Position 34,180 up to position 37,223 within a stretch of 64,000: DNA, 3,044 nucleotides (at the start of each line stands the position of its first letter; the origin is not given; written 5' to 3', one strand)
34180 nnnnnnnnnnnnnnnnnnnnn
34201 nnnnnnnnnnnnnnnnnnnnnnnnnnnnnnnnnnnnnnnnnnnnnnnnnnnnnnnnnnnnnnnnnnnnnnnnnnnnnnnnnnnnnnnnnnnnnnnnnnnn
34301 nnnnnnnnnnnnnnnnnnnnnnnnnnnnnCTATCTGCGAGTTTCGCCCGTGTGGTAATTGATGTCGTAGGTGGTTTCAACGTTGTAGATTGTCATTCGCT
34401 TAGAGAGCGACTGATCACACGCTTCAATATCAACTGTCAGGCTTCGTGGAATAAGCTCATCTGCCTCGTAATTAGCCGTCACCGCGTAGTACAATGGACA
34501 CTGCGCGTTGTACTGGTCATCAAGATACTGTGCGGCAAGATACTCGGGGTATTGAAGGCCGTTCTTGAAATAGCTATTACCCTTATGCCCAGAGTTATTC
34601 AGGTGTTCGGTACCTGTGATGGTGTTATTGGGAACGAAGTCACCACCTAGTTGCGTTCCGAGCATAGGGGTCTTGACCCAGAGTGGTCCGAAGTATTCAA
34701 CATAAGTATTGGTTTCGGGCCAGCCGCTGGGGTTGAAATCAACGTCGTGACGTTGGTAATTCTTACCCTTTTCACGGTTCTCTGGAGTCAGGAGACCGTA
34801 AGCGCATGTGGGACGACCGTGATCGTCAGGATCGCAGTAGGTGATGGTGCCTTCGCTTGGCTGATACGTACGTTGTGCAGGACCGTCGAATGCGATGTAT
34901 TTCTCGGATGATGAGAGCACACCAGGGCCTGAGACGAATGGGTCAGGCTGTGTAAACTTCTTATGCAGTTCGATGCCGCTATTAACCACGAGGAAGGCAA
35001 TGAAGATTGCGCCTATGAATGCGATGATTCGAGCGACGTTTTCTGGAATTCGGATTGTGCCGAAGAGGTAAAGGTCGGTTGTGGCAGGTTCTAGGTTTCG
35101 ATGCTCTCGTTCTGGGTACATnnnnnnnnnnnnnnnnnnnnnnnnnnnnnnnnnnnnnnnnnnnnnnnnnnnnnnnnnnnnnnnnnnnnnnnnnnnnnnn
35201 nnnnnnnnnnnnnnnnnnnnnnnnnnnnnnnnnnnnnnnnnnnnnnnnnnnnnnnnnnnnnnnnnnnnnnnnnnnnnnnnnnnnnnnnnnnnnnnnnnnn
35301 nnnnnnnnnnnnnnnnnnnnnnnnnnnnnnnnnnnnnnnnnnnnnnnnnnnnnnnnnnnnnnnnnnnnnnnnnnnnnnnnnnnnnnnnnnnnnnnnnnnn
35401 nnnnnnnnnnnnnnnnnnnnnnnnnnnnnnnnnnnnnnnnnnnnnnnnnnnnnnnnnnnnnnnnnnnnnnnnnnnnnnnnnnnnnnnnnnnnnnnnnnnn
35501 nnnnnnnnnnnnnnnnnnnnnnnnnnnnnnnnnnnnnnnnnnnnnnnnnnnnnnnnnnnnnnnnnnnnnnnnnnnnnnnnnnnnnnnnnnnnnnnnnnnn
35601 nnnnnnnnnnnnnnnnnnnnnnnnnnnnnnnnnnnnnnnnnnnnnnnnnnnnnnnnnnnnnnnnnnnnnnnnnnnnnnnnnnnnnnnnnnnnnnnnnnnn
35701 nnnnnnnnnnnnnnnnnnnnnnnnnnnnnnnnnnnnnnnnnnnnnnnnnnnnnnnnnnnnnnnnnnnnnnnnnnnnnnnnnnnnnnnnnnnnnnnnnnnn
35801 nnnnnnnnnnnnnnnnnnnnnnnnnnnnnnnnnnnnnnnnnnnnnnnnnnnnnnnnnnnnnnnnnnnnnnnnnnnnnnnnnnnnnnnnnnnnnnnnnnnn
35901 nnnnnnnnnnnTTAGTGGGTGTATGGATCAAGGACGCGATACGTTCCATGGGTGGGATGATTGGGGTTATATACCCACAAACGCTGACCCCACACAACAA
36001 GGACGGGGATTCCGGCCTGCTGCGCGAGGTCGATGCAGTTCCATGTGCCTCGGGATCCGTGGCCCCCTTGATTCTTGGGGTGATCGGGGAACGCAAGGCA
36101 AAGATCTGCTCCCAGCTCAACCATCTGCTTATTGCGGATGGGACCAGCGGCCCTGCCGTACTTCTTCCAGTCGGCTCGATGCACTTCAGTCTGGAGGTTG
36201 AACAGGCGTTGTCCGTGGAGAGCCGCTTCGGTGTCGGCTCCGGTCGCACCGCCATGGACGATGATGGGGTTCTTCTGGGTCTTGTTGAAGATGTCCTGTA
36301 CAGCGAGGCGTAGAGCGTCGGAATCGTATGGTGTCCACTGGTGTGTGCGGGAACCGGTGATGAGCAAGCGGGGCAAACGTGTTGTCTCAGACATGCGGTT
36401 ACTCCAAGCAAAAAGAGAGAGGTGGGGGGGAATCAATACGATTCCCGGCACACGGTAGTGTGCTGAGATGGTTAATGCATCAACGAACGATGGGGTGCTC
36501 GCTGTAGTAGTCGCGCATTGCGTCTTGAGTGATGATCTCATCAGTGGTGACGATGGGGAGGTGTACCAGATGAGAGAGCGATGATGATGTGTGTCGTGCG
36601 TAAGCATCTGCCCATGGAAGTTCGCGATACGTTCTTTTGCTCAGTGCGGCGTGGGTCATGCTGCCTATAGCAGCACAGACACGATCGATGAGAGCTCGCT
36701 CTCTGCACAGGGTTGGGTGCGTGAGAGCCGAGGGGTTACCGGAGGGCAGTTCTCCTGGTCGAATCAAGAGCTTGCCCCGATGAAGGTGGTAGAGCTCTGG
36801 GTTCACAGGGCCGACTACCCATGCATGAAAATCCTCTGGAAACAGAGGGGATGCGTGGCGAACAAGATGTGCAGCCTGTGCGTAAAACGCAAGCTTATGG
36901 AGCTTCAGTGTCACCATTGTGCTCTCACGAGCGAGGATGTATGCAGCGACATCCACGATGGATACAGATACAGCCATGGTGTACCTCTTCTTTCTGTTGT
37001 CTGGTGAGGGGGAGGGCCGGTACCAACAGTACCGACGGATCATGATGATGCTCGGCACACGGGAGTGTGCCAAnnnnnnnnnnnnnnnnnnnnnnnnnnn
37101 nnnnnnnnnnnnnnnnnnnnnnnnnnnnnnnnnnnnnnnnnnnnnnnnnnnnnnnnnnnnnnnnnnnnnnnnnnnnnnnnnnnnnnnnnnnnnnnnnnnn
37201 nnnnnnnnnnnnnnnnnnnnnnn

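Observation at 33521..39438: Three paralogous membrane-anchored His-Me-type nucleases, one with the catalytic motif ablated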

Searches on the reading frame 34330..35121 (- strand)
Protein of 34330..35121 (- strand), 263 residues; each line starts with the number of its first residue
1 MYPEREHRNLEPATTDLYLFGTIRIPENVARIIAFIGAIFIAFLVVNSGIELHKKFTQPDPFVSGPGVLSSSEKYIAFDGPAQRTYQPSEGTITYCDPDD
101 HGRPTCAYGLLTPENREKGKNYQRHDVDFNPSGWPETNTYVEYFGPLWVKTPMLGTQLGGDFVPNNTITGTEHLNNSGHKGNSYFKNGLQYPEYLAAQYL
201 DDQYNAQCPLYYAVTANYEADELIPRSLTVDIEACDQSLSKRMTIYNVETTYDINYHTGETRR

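Call 3: search_protein_families(library=pfam, proteins=[window:34330-35121:-], max_evalue=1)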
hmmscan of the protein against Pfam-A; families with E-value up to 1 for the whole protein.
window:34330-35121:- (263 aa): 1 family
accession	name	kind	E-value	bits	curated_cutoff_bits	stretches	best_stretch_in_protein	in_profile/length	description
PF13930.12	Endonuclea_NS_2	-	1.3e-05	25.8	27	1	90-233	8-129/132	DNA/RNA non-specific endonuclease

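Call 4: search_protein_families(library=ncbifam, proteins=[window:34330-35121:-], max_evalue=1)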
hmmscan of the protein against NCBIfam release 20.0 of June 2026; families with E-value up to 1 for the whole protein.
window:34330-35121:- (263 aa): 1 family
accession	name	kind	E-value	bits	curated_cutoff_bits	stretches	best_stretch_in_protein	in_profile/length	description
NF009915.0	PRK13375.1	equivalog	0.29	9.7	413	1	10-48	202-240/425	mannosyltransferase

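Call 30: find_homologous_proteins(query=window:34330-35121:-, max_evalue=0.00001)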
Query window:34330-35121:- (263 aa): 42 proteins with E <= 0.00001 among 325 candidates.
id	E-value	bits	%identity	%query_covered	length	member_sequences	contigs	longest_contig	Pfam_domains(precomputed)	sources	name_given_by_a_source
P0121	2.9e-162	556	89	100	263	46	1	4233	-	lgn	-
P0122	5.4e-157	539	90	96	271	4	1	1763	PF13930.13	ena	-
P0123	2.3e-156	537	90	96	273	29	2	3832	-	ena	-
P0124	3.2e-156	537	90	96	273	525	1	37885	-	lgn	-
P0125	1.5e-153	528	86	100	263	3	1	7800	-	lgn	-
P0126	5.8e-127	441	77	92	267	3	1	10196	-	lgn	-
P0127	7.4e-126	437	85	82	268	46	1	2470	-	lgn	-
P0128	5.5e-115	401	68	100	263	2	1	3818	PF13930.13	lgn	-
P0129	7.0e-97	342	91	60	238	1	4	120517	-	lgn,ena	-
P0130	1.6e-85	305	56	92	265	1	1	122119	PF13930.13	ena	-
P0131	1.4e-84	302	58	91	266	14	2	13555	PF13930.13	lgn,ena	-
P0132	8.6e-81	289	84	37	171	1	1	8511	-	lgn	-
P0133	2.8e-75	271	86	54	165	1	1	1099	-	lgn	-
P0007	1.8e-49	187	48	74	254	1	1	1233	PF01223.30,PF13930.13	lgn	-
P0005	1.4e-47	180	42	87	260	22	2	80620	PF01223.30,PF13930.13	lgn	-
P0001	8.4e-47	178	41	89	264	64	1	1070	PF01223.30,PF13930.13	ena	-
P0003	1.2e-46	177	42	88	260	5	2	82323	PF01223.30,PF13930.13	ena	-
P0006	1.5e-46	177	43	87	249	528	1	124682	PF01223.30,PF13930.13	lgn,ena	-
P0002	8.3e-46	175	39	89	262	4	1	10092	PF01223.30,PF13930.13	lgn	-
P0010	2.0e-45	173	47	70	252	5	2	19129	PF01223.30,PF13930.13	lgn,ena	-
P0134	4.1e-45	172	44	89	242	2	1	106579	PF13930.13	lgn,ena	-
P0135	4.8e-44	169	41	87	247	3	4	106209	PF13930.13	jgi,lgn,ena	jgi:hypothetical protein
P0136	6.9e-44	168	42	86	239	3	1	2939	PF13930.13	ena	-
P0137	1.6e-43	167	44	87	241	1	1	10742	PF13930.13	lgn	-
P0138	1.9e-43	167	40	95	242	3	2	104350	PF13930.13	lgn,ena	-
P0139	1.5e-42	164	41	89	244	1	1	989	PF13930.13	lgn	-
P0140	2.0e-42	163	42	90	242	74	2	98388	PF13930.13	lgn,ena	-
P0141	4.5e-42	162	43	89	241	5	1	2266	PF13930.13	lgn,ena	-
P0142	6.5e-42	162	43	87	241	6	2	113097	PF13930.13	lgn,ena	-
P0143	1.2e-41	161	42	88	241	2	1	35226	PF13930.13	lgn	-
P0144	5.9e-41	159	41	89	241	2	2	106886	PF13930.13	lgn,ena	-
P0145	1.8e-40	157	40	95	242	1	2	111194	PF13930.13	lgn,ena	-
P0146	2.9e-40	156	40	93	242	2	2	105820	PF13930.13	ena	-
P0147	2.9e-40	156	46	77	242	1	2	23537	PF13930.13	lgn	-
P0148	7.3e-40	155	39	93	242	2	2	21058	PF13930.13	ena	-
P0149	1.1e-39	154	40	88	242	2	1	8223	PF13930.13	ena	-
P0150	1.2e-39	154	38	95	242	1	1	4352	PF13930.13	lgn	-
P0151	3.8e-39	153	42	88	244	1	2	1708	PF13930.13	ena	-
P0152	1.0e-38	151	44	77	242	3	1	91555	PF13930.13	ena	-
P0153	3.2e-29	120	37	71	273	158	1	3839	PF01223.30,PF13930.13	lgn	-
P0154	2.4e-28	117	37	68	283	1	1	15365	PF01223.30,PF13930.13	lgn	-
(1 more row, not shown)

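Call 33: search_solved_structures(query=window:34330-35121:-, max_evalue=1, show_alignments=1)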
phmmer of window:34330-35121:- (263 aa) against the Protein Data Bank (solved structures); distinct sequences matched with E-value up to 1: 4.
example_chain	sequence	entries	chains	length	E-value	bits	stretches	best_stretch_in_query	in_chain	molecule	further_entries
5fgw_A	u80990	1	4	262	5.4e-11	45.6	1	145-259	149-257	Extracellular streptodornase D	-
5fgu_A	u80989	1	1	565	5.8e-10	42.2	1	145-259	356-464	Green fluorescent protein,Extracellular streptodornase D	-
4qgo_A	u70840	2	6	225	1.1e-06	31.4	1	99-261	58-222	DNA-entry nuclease (Competence-specific nuclease)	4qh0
3owv_A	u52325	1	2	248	0.052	16.1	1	104-261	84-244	DNA-entry nuclease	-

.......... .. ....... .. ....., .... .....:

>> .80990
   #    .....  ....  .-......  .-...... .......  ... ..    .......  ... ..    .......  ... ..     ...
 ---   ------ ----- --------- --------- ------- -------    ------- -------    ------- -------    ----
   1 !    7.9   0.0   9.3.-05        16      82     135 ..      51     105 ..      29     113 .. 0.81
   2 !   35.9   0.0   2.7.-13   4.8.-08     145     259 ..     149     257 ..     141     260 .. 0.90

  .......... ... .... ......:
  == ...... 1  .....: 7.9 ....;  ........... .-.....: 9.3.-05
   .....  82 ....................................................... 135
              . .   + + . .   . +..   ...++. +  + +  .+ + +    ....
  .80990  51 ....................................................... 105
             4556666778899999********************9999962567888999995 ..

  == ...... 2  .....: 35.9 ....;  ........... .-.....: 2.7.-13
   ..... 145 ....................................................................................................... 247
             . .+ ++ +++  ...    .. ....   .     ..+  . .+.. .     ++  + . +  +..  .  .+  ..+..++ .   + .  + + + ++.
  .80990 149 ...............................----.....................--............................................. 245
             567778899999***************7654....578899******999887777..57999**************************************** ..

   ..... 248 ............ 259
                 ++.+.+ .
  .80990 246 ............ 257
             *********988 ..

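Call 46: search_protein_families(library=padloc, proteins=[window:34330-35121:-], max_evalue=0.01)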
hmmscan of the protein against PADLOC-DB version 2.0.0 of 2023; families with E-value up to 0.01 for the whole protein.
window:34330-35121:- (263 aa): 0 families

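Call 49: predict_structure(alignment_id=A3)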
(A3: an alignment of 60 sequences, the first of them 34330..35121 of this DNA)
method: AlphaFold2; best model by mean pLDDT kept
length: 263 residues; sequences in the alignment: 60
mean_pLDDT: 85.6   pTM: 0.75
mean pLDDT of the five models: 85.6, 84.4, 84.3, 84.2, 83.3
residues with pLDDT >= 90: 162; 70-90: 57; 50-70: 27; < 50: 17
segments of 3 or more residues with pLDDT < 50: 7-12, 177-183
pLDDT, mean of each block of 10 residues (from residue 1): 47 53 74 90 91 78 71 77 97 98 98 96 88 94 87 95 96 68 65 94 94 98 97 96 92 93 89
secondary structure, 60 per line:
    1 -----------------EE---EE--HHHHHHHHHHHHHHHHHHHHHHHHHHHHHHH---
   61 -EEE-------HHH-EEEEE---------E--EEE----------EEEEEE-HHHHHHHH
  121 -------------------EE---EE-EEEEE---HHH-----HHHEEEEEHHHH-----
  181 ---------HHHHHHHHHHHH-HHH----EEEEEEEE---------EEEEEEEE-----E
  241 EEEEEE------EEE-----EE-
elements in order: H27-57 E62-64 E76-80 E93-95 E106-111 H113-120 E148-152 E167-171 H172-175 H190-201 E210-217 E227-234 E240-246 E253-255

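Call 56: fold_search(model_id=the predicted structure, library=pdb)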
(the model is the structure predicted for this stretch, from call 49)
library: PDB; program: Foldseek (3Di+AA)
matches with E <= 10: 521; with E <= 0.001: 17
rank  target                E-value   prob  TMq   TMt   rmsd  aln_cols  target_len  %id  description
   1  5fgw_A                8.1e-13  1.00  0.57  0.62  10.7       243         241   22  Structure of Sda1 nuclease with bound zinc ion (released 2016-03-30)
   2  4qh0_C                1.1e-12  1.00  0.56  0.67   3.9       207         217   21  Crystal structure of NucA from Streptococcus agalactiae with magnesium ion bound (released 2014-11-19)
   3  5fgw_B                1.9e-12  1.00  0.58  0.61   4.6       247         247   22  Structure of Sda1 nuclease with bound zinc ion (released 2016-03-30)
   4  4qh0_D                1.9e-12  1.00  0.56  0.67   3.9       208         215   22  Crystal structure of NucA from Streptococcus agalactiae with magnesium ion bound (released 2014-11-19)
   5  4qgo_A                3.3e-12  1.00  0.55  0.66   4.2       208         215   23  Crystal structure of NucA from Streptococcus agalactiae with no metal bound (released 2014-11-19)
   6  5fgw_C                3.9e-12  1.00  0.57  0.61  10.8       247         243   21  Structure of Sda1 nuclease with bound zinc ion (released 2016-03-30)
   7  5fgw_D                4.9e-12  1.00  0.58  0.62   4.8       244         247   23  Structure of Sda1 nuclease with bound zinc ion (released 2016-03-30)
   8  4qgo_B                4.9e-12  1.00  0.54  0.65   4.3       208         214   22  Crystal structure of NucA from Streptococcus agalactiae with no metal bound (released 2014-11-19)
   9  4qh0_A                9.4e-12  1.00  0.56  0.66   4.3       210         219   22  Crystal structure of NucA from Streptococcus agalactiae with magnesium ion bound (released 2014-11-19)
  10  5fgu                  1.4e-10  1.00  0.53  0.29   4.5       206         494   23  Structure of Sda1 nuclease apoprotein as an EGFP fixed-arm fusion (released 2016-03-30)
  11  3owv_B                6.0e-10  1.00  0.55  0.64   5.6       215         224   20  Structural insights into catalytic and substrate binding mechanisms of the strategic EndA nuclease from Streptococcus  (released 2010-12-22)
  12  3owv_A                9.0e-10  1.00  0.53  0.63   6.4       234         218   18  Structural insights into catalytic and substrate binding mechanisms of the strategic EndA nuclease from Streptococcus  (released 2010-12-22)
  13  2xgr                  9.1e-08  1.00  0.47  0.61  12.4       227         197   17  extracellular endonuclease (released 2011-07-20)
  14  2xh3_A                4.2e-07  1.00  0.49  0.70   5.9       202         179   15  extracellular nuclease (released 2011-07-20)
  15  2xh3_B                6.3e-07  1.00  0.48  0.69   5.2       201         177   17  extracellular nuclease (released 2011-07-20)
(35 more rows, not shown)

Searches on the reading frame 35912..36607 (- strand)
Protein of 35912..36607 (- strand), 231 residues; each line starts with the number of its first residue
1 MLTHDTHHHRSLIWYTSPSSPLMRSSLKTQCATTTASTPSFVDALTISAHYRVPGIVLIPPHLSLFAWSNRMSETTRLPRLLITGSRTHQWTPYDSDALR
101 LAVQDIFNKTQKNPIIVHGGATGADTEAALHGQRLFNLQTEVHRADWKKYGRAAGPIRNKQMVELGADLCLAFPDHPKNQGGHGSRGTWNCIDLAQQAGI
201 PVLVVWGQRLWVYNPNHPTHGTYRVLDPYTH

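Call 11: search_protein_families(library=pfam, proteins=[window:35912-36607:-], max_evalue=0.01)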
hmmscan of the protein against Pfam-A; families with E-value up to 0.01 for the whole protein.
window:35912-36607:- (231 aa): 1 family
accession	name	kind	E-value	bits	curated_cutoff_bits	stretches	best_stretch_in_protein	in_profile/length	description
PF10686.14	YAcAr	-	4e-07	30.2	28.2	1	79-150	1-66/66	YspA, cpYpsA-related SLOG family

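Call 46: search_protein_families(library=padloc, proteins=[window:35912-36607:-], max_evalue=0.01)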
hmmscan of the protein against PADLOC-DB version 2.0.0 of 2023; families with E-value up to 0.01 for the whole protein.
window:35912-36607:- (231 aa): 0 families

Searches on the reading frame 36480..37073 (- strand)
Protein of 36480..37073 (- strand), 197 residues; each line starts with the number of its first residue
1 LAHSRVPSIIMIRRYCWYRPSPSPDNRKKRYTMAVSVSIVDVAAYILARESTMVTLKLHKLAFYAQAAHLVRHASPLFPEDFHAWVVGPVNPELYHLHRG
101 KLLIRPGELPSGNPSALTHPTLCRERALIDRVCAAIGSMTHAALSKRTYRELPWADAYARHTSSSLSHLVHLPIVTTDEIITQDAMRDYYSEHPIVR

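Call 11: search_protein_families(library=pfam, proteins=[window:36480-37073:-], max_evalue=0.01)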
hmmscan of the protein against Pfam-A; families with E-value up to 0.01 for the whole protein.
window:36480-37073:- (197 aa): 1 family
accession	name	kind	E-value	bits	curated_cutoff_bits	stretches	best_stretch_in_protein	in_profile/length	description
PF13274.11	SocA_Panacea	-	1e-11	46.1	25.7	1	58-154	1-112/113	Antitoxin SocA-like, Panacea domain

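Call 46: search_protein_families(library=padloc, proteins=[window:36480-37073:-], max_evalue=0.01)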
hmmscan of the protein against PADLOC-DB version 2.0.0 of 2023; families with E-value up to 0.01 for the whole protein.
window:36480-37073:- (197 aa): 0 families
